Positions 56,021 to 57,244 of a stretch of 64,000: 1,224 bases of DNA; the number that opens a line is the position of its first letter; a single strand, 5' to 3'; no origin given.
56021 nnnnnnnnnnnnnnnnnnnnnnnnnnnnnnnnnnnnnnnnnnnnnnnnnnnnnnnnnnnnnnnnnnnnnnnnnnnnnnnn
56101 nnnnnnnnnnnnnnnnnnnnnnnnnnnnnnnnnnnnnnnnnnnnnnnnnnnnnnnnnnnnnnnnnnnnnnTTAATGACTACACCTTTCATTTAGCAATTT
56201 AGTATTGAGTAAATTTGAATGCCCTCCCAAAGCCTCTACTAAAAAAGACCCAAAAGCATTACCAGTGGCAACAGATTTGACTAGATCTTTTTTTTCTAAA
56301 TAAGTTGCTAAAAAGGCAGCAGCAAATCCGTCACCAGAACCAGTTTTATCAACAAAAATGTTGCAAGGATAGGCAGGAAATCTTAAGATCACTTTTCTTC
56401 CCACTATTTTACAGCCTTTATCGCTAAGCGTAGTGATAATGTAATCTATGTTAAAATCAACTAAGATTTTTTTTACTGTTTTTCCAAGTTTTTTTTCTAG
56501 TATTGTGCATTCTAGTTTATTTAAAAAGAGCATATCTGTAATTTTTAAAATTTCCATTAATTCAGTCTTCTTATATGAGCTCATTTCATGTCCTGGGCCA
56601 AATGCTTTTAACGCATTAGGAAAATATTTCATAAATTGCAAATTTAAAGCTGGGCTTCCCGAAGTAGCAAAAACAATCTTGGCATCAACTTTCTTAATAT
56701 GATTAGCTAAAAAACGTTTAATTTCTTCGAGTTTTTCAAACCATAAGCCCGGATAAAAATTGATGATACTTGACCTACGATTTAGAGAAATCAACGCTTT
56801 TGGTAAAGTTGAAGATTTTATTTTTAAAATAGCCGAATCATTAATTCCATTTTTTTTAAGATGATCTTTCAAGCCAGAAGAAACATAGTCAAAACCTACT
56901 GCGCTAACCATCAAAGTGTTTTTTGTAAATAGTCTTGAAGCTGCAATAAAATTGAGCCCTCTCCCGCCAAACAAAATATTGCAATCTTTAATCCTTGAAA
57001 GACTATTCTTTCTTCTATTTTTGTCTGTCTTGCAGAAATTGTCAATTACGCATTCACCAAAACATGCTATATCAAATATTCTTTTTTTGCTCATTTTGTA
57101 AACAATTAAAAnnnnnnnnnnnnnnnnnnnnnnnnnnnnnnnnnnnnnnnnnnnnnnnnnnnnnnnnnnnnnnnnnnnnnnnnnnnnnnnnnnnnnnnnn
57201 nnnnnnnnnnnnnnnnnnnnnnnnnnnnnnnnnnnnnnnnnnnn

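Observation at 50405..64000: A 13.5-kb glycan-modification island combines a GT-C (PMT/ArnT-like) transferase, a GT2 polyprenyl-P-sugar synthase, a flippase-like protein, an aminotransferase and several decorating enzymes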

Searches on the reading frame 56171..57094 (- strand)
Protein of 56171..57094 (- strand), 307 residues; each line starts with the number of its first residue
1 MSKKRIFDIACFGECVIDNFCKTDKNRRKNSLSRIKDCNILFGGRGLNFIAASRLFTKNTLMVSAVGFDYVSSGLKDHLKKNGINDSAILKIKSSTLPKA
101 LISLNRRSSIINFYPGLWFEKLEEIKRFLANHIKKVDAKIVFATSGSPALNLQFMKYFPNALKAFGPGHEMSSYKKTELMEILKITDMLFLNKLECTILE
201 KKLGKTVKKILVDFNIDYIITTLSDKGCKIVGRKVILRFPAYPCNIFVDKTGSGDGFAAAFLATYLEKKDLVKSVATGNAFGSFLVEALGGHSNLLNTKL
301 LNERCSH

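Call 3: search_protein_families(library=pfam, proteins=[window:56171-57094:-], max_evalue=0.01)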
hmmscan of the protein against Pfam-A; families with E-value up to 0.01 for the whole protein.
window:56171-57094:- (307 aa): 1 family
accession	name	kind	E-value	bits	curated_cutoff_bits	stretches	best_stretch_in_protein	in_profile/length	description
PF00294.29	PfkB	-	2.9e-33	115.9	25.8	1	8-293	3-297/302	pfkB family carbohydrate kinase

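Call 8: search_protein_families(library=ncbifam, proteins=[window:56171-57094:-], max_evalue=0.01)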
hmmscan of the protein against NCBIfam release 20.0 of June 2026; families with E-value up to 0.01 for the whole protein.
window:56171-57094:- (307 aa): 20 families
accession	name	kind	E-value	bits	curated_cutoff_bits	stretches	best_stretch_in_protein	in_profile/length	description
TIGR02152.1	D_ribokin_bact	equivalog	6.5e-22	78.2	299.65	1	9-294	1-289/298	ribokinase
NF041164.1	NucKinThplmales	equivalog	1.4e-19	70.4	450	1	10-287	5-273/295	nucleoside kinase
TIGR04382.1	myo_inos_iolC_N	equivalog_domain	2.2e-17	63.3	300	2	176-291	179-295/309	5-dehydro-2-deoxygluconokinase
NF053626.1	RibKinHalex1628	equivalog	3.2e-12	46.6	330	1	43-294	38-281/293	ATP-dependent ribose-1-phosphate kinase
TIGR02198.1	rfaE_dom_I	equivalog_domain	9.3e-11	41.4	345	1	200-292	211-303/315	D-glycero-beta-D-manno-heptose-7-phosphate kinase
NF008353.0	PRK11142.1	equivalog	1.3e-10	41.3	341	2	36-108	32-104/307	ribokinase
NF040938.1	KDG_KDGal_kin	equivalog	2.5e-08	33.4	400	1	176-297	173-295/305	bifunctional 2-dehydro-3-deoxygluconokinase/2-dehydro-3-deoxygalactonokinase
TIGR03168.1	1-PFK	subfamily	6.5e-08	31.8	216.4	1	209-287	206-283/305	hexose kinase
NF052444.1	DhDoxglucKinKdgK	equivalog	1.1e-07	31.5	400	1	177-286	180-290/303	2-dehydro-3-deoxygluconokinase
NF007321.0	PRK09813.1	equivalog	2.2e-07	30.6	247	1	205-288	176-257/261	fructoselysine 6-kinase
TIGR03828.1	pfkB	equivalog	4.2e-07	29.3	292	1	17-289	10-285/305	1-phosphofructokinase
NF049991.1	TagKinase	equivalog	5.8e-07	28.6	420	1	175-291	184-301/321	tagatose kinase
NF041320.1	pfkB_Halo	equivalog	7.8e-07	28.8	400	1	213-296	205-287/302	1-phosphofructokinase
NF041332.1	KDG_KDGal_kin_Halo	equivalog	8.4e-07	28.7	440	1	179-284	183-290/320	bifunctional 2-dehydro-3-deoxygluconokinase/2-dehydro-3-deoxygalactonokinase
NF047869.1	myo_kin_aldol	exception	6.5e-06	24.8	600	0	251-287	277-313/586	bifunctional 5-dehydro-2-deoxygluconokinase/5-dehydro-2-deoxyphosphogluconate aldolase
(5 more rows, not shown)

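Call 73: search_protein_families(library=padloc, proteins=[window:56171-57094:-], max_evalue=0.001)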
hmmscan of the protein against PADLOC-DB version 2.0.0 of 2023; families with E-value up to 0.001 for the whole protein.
window:56171-57094:- (307 aa): 0 families
